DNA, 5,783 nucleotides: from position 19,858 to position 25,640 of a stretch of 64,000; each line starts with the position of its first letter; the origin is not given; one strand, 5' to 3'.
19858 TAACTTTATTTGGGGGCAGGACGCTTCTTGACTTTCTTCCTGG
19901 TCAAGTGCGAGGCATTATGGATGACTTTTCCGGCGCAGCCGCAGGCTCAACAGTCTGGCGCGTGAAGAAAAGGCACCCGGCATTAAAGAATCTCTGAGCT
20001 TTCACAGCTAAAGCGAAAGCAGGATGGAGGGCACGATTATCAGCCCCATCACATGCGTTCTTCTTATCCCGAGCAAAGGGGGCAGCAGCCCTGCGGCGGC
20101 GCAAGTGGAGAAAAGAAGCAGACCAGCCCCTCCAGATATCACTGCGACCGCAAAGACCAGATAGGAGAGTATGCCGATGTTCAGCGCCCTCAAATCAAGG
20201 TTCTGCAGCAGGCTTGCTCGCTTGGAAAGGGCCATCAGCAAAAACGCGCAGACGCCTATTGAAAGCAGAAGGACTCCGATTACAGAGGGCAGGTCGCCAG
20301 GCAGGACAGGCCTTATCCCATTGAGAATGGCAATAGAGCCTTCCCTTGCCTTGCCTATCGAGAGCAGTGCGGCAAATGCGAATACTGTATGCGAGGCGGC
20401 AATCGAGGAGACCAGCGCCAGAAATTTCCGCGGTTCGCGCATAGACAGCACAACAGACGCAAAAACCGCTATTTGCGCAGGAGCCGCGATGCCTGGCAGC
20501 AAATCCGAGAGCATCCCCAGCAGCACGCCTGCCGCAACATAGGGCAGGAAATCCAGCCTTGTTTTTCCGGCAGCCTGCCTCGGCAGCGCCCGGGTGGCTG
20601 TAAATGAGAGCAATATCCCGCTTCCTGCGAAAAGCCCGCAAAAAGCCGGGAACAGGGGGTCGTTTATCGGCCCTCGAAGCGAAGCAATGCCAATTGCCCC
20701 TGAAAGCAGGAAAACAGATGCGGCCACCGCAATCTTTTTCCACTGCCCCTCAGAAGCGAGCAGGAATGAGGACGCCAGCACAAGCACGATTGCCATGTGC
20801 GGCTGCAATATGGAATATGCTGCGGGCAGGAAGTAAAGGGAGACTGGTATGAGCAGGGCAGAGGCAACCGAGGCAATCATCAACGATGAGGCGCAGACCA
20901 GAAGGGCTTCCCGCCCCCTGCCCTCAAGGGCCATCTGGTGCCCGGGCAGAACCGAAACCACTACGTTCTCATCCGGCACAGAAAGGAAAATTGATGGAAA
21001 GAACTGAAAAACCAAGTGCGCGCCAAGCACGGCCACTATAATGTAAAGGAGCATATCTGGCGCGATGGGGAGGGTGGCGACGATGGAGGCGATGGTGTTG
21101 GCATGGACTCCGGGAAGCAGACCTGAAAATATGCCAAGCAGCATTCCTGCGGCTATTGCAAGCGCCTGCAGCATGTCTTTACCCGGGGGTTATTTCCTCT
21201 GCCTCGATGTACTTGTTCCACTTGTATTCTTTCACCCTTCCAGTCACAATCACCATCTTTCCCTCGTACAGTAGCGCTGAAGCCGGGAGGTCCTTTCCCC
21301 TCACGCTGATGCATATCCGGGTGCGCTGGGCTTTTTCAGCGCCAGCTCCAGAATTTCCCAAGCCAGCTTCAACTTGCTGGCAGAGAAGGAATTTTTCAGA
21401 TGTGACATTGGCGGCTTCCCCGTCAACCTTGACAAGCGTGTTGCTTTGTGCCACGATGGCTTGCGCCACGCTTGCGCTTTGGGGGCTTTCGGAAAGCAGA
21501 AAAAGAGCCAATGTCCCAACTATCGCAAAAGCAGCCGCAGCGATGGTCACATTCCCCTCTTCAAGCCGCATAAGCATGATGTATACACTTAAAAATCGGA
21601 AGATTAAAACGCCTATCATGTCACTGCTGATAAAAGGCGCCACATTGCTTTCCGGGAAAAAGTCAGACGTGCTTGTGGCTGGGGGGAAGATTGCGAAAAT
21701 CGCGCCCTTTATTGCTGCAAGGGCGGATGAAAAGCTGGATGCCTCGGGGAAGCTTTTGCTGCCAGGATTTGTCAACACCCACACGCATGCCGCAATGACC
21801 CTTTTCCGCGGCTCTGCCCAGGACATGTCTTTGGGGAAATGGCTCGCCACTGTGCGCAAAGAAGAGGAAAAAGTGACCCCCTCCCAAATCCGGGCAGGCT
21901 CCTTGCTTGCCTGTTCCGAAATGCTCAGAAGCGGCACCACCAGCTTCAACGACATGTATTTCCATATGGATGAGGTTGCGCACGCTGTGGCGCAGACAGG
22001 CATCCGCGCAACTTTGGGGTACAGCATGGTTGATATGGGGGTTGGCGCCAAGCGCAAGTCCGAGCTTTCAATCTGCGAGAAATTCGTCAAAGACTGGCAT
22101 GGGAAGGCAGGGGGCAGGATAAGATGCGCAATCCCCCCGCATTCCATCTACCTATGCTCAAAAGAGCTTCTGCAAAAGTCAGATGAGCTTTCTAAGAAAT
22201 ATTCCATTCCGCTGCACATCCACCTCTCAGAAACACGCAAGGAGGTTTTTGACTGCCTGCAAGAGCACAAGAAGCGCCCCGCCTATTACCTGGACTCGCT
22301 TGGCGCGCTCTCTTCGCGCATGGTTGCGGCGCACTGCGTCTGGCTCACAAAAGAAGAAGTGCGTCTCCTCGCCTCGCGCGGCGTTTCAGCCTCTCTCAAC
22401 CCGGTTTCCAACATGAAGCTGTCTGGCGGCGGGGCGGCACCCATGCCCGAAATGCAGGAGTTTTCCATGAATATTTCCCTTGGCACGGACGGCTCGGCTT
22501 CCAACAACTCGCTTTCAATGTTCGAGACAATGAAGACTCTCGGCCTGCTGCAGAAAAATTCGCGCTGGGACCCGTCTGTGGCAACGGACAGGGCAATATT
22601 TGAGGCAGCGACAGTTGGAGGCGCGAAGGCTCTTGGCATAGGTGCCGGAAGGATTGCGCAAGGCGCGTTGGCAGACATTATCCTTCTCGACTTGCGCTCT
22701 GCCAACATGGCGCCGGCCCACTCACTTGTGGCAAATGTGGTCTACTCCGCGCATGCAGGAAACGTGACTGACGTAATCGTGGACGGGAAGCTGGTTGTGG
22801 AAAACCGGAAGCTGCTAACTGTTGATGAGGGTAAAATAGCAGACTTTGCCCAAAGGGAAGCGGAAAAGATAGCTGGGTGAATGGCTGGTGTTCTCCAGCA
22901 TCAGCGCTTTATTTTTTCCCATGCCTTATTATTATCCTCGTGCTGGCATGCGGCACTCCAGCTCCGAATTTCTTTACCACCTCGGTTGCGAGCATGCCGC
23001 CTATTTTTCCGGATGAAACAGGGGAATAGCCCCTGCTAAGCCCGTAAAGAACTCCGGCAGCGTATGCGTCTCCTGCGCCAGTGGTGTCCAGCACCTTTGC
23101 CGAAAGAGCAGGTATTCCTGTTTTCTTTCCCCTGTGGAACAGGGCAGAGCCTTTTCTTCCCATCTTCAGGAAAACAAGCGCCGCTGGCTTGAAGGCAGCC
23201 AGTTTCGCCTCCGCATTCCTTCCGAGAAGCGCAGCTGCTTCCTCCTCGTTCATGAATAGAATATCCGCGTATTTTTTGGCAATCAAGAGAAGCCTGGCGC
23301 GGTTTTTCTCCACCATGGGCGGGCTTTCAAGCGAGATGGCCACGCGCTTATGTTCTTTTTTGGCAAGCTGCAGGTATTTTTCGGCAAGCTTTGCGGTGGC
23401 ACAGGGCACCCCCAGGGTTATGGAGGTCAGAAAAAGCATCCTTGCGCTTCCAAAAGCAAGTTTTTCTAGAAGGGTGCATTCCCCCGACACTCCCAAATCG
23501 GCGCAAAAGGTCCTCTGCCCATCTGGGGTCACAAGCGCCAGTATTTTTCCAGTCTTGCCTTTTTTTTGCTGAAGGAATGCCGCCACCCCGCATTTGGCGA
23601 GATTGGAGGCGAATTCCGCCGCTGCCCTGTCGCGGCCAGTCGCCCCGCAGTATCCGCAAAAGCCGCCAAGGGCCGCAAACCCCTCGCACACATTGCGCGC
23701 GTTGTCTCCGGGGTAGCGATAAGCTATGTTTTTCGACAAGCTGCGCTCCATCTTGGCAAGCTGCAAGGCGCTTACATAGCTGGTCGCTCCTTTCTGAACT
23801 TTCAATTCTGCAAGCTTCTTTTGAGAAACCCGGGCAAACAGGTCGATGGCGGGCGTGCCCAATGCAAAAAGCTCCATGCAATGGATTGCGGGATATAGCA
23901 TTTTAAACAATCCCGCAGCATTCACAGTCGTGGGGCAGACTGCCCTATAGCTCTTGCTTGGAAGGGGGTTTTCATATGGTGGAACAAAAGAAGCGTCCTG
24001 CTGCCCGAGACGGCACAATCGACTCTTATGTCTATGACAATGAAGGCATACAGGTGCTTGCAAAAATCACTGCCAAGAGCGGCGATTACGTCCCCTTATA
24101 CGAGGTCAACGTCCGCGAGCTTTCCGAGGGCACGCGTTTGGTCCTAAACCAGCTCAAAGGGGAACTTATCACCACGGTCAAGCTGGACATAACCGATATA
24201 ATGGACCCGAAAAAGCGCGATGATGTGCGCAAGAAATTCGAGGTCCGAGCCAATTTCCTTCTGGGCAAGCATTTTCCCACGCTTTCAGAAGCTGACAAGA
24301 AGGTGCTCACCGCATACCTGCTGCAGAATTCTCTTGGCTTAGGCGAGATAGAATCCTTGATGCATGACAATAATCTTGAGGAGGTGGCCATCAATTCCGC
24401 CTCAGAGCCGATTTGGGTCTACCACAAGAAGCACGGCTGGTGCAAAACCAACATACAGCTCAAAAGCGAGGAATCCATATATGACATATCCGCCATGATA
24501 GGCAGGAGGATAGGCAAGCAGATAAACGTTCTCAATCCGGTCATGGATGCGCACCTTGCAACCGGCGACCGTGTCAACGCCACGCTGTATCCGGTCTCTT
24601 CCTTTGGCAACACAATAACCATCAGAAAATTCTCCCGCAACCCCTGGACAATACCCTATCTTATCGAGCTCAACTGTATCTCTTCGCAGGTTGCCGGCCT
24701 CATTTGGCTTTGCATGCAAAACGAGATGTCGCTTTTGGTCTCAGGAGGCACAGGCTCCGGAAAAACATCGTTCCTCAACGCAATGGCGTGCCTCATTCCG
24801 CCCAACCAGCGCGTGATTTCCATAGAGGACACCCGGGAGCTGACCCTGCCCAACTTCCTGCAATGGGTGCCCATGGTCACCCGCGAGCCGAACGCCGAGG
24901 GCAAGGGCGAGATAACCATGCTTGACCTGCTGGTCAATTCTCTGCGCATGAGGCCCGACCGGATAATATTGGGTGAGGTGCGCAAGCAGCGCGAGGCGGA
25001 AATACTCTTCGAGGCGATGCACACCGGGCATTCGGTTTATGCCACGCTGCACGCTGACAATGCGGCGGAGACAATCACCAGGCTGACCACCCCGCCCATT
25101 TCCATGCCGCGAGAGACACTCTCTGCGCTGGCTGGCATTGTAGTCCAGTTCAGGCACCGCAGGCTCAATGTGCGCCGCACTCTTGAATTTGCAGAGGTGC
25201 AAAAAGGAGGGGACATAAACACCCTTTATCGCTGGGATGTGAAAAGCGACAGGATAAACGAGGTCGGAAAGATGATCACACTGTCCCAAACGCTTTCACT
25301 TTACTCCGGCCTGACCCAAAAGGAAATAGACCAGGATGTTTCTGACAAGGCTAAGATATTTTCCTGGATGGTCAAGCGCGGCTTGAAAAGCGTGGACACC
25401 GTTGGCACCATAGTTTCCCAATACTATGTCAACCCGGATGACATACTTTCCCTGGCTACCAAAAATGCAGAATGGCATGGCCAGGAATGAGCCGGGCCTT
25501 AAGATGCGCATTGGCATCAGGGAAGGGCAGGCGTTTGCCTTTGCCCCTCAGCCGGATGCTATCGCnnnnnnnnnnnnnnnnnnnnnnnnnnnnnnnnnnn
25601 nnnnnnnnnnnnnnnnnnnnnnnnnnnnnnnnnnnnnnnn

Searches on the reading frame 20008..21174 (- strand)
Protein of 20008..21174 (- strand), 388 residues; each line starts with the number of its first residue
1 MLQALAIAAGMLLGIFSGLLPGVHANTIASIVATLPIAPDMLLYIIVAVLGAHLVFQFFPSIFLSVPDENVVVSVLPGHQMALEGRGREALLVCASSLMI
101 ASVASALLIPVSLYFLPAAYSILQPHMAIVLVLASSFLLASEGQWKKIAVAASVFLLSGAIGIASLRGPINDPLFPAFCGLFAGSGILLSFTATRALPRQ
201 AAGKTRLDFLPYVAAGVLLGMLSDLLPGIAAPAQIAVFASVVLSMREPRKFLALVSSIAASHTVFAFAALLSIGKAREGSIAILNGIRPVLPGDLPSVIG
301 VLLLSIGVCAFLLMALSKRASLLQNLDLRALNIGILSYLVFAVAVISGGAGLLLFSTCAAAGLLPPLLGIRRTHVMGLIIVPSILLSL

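Call 41: search_protein_families(library=pfam, proteins=[window:20008-21174:-], max_evalue=0.0001)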
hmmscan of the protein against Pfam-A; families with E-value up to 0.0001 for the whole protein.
window:20008-21174:- (388 aa): 1 family
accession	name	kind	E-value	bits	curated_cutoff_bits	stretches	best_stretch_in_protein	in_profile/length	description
PF01970.21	TctA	-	1.9e-33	116.2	28.9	1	5-376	2-422/423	Tripartite tricarboxylate transporter TctA family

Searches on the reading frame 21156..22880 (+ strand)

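Call 42: search_protein_families(library=pfam, proteins=[window:21156-22880:+], max_evalue=0.0001)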
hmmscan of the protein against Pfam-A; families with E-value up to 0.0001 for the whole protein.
window:21156-22880:+ (574 aa): 2 families
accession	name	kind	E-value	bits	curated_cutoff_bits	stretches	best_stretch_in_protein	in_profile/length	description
PF01979.26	Amidohydro_1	-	1.9e-68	231.7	25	1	201-547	2-345/345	Amidohydrolase family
PF07969.17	Amidohydro_3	-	8.2e-19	68.8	29.7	2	386-547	306-471/472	Amidohydrolase family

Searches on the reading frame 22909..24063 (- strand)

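Call 42: search_protein_families(library=pfam, proteins=[window:22909-24063:-], max_evalue=0.0001)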
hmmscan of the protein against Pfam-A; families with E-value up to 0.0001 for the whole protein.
window:22909-24063:- (384 aa): 1 family
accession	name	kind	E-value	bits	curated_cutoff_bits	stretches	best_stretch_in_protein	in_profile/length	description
PF00294.29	PfkB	-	1.9e-40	139.5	25.8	1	117-371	34-298/302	pfkB family carbohydrate kinase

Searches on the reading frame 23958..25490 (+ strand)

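Call 42: search_protein_families(library=pfam, proteins=[window:23958-25490:+], max_evalue=0.0001)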
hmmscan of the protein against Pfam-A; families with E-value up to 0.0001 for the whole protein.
window:23958-25490:+ (510 aa): 1 family
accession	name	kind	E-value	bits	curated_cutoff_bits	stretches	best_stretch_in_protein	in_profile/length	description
PF00437.27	T2SSE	-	5.2e-39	134.4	24.9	1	132-398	9-276/370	Type II/IV secretion system protein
